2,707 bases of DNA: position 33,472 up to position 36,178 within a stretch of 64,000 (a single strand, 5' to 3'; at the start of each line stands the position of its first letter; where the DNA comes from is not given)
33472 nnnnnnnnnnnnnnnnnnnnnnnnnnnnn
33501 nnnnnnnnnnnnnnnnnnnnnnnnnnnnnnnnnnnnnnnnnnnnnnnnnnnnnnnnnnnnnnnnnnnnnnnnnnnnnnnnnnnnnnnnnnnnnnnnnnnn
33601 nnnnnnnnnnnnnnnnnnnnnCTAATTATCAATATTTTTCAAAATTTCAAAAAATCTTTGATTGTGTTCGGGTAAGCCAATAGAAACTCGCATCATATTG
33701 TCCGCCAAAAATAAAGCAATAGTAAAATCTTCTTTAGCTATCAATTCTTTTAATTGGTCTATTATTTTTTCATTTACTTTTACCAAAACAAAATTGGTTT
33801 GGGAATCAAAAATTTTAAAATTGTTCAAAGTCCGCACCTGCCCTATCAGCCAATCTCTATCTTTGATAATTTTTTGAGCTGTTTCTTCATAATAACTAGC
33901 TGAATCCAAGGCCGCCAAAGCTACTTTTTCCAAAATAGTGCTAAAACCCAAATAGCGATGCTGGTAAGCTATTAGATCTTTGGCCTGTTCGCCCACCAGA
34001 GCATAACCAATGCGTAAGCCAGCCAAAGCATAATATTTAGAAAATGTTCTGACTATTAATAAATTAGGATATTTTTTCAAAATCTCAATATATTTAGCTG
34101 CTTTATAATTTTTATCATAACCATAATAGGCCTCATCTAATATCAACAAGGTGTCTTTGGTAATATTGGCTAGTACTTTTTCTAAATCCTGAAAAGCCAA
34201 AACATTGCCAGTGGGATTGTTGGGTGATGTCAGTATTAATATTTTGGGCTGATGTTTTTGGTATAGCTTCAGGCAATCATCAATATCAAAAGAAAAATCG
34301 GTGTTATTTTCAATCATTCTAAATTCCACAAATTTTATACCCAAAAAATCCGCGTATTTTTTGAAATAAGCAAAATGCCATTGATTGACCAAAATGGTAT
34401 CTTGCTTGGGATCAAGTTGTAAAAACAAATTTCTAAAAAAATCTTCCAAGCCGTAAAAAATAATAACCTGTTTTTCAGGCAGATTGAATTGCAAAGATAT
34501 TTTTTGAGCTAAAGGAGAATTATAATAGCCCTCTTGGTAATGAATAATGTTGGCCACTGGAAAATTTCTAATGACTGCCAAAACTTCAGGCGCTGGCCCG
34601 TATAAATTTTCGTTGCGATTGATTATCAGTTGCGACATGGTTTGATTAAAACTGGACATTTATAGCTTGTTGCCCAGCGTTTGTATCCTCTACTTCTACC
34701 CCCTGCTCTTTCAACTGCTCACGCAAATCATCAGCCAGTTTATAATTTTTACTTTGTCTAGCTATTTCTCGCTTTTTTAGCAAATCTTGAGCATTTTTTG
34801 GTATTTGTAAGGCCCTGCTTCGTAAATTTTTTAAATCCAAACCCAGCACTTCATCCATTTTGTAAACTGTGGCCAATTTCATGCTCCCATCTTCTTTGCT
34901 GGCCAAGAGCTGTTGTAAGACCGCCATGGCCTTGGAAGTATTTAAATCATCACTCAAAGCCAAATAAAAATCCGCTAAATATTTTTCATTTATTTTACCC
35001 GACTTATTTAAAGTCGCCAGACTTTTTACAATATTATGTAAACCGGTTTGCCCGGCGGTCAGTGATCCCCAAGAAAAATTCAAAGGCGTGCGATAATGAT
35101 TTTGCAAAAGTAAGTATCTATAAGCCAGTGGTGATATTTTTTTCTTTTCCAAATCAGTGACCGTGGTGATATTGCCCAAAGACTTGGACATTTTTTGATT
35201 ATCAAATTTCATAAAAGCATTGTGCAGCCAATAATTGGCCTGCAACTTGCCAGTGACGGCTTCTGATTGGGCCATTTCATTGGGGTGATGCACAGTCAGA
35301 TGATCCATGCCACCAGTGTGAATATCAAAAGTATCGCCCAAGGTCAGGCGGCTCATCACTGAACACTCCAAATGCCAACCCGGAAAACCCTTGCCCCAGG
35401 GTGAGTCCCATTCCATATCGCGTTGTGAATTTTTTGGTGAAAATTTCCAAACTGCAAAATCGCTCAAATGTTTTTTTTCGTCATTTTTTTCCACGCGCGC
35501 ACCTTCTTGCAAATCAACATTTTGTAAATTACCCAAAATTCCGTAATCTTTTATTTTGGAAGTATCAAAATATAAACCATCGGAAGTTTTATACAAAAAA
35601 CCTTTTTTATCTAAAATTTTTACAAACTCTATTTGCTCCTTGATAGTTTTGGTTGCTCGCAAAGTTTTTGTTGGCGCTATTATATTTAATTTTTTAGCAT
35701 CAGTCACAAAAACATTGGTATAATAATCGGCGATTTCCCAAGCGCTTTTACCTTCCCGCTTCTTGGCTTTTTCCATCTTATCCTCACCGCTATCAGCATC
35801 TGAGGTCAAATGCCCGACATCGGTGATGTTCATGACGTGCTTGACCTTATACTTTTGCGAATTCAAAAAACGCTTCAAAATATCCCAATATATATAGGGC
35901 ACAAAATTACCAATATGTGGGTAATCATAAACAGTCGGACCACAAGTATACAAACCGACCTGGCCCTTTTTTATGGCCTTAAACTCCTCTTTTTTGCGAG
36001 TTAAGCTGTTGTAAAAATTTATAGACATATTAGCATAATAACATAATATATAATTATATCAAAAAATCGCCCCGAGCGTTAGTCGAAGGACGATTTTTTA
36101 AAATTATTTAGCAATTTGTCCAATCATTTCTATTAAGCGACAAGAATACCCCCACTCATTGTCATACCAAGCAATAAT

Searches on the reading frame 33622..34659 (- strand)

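Call 55: search_protein_families(library=pfam, proteins=[window:33622-34659:-])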
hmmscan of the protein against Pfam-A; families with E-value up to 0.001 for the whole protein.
window:33622-34659:- (345 aa): 2 families
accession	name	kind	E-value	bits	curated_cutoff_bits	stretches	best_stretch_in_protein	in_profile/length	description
PF00155.27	Aminotran_1_2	-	3.8e-41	141.9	19.7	1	61-299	65-313/361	Aminotransferase class I and II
PF04864.19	Alliinase_C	-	1.2e-06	28.2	22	1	89-226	99-212/363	Allinase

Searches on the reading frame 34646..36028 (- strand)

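Call 55: search_protein_families(library=pfam, proteins=[window:34646-36028:-])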
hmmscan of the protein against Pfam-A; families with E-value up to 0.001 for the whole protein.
window:34646-36028:- (460 aa): 3 families
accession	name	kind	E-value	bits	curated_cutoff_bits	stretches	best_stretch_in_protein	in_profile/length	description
PF01406.26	tRNA-synt_1e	-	1.4e-94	317.3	27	1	16-323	2-296/301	tRNA synthetases class I (C) catalytic domain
PF09334.17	tRNA-synt_1g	-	8.5e-10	38.4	20.1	1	35-158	12-126/391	tRNA synthetases class I (M)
PF23493.1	CysS_C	-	1.7e-08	34.8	23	1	409-454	4-49/51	Cysteinyl-tRNA ligase anticodon binding domain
